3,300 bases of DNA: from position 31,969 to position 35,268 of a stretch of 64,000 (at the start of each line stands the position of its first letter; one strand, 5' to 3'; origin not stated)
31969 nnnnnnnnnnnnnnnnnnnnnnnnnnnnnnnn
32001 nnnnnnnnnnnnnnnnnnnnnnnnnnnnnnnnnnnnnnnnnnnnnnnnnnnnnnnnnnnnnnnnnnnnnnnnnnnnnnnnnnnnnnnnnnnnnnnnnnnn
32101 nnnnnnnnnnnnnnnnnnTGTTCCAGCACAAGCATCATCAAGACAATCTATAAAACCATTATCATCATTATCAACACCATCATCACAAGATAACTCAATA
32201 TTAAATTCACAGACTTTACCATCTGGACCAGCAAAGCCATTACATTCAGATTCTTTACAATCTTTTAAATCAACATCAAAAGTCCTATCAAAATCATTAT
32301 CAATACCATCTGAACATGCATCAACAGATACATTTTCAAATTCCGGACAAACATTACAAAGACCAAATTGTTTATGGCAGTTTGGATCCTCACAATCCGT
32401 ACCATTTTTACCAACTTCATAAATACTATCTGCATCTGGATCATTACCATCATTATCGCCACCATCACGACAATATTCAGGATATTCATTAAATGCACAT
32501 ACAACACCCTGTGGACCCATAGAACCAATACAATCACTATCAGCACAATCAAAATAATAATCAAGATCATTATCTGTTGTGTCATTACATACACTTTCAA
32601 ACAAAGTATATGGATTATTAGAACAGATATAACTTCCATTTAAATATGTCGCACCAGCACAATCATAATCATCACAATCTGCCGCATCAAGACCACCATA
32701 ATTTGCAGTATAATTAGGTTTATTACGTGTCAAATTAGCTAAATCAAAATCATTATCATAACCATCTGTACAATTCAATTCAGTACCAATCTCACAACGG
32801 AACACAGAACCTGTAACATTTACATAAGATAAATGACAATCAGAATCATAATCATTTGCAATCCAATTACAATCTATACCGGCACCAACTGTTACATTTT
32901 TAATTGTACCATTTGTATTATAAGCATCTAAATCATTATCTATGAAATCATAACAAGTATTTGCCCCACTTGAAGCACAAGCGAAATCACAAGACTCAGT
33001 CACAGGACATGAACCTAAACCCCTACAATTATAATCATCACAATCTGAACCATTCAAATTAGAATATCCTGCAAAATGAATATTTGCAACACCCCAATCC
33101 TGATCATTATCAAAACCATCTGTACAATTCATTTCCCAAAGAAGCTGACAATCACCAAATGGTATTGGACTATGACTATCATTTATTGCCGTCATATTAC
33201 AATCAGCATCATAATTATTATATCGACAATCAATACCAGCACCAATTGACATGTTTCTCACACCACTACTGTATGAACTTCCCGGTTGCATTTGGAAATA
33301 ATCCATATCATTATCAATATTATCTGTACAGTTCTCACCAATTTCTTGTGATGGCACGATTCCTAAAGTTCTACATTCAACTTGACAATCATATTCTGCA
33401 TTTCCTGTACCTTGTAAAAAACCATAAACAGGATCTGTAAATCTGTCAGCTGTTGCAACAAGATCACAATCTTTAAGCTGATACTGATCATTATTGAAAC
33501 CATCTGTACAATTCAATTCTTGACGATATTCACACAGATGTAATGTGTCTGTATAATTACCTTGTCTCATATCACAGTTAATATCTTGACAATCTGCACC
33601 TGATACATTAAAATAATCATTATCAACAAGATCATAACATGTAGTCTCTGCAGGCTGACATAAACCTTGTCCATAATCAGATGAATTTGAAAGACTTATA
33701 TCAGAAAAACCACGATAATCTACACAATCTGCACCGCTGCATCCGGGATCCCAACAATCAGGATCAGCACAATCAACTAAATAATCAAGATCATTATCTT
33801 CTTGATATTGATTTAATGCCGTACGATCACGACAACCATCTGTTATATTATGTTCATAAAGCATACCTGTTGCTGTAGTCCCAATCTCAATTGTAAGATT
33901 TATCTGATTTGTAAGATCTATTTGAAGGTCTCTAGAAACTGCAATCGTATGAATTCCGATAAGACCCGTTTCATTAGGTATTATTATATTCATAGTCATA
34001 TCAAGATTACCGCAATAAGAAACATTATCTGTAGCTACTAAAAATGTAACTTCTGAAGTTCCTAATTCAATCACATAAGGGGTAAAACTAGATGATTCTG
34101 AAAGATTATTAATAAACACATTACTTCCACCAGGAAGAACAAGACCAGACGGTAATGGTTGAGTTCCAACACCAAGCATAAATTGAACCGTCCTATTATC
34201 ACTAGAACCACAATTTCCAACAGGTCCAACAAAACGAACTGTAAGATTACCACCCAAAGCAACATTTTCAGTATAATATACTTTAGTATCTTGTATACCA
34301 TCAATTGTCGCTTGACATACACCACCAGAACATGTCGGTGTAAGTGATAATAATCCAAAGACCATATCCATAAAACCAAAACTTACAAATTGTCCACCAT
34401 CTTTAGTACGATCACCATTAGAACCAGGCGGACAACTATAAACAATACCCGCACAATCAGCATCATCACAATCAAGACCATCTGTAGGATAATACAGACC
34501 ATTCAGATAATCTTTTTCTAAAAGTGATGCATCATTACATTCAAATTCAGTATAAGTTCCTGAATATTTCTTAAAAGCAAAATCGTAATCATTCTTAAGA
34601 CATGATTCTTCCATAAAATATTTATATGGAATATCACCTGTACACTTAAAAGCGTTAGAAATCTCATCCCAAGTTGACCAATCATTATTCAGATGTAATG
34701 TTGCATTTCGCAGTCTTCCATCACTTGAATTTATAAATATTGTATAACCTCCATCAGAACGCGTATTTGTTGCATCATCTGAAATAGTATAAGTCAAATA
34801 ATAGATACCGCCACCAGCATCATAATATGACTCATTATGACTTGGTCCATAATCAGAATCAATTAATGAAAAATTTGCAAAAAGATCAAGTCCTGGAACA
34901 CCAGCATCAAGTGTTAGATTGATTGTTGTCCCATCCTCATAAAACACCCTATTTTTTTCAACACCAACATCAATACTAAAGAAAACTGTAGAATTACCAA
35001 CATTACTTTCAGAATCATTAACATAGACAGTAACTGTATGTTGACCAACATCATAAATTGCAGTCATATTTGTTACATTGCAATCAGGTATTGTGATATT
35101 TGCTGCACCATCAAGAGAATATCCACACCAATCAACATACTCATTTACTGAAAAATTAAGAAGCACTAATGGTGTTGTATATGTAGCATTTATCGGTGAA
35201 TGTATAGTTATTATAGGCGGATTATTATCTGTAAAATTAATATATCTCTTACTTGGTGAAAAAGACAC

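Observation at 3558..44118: Tandem giant surface proteins, each fused to a cytoplasmic HerA/FtsK/VirB4-type ring ATPase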

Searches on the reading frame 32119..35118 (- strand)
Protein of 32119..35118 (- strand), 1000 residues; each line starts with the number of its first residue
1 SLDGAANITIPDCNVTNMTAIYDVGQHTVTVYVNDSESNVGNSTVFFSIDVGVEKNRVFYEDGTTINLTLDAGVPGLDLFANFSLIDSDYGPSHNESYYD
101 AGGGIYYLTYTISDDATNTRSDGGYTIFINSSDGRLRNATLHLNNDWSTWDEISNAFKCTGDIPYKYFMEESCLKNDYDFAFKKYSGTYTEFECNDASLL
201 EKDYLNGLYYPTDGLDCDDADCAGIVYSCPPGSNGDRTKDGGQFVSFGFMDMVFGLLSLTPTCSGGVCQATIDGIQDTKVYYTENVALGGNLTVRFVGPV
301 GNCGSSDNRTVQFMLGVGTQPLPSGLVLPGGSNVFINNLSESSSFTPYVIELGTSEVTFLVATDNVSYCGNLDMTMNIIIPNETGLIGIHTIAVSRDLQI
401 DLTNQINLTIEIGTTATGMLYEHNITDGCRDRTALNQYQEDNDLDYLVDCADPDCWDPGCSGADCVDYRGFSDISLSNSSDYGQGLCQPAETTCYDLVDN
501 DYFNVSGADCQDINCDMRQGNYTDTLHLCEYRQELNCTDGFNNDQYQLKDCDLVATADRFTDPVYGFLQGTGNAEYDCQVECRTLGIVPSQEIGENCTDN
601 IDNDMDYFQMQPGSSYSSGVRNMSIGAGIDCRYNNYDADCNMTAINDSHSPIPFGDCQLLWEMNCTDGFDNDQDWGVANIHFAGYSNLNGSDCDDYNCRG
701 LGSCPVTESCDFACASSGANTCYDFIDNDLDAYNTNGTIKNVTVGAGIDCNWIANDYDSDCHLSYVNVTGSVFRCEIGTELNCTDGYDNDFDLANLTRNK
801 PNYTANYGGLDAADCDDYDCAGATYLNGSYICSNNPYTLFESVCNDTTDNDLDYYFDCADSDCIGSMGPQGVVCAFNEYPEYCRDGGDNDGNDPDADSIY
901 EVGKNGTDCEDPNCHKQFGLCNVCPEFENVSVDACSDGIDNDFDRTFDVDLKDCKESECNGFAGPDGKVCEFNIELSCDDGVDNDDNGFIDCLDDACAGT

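Call 60: search_protein_families(library=pfam, proteins=[window:32119-35118:-], max_evalue=0.05)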
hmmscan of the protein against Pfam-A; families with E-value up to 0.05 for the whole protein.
window:32119-35118:- (1000 aa): 0 families

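Call 83: search_protein_families(library=ncbifam, proteins=[window:32119-35118:-], max_evalue=0.01)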
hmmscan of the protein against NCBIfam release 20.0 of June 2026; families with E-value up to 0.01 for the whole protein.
window:32119-35118:- (1000 aa): 1 family
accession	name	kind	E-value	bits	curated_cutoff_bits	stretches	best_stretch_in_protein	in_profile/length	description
NF033662.1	acid_disulf_rpt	repeat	1.7e-14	53.3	41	2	844-865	7-28/32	acidic double-disulfide repeat-containing protein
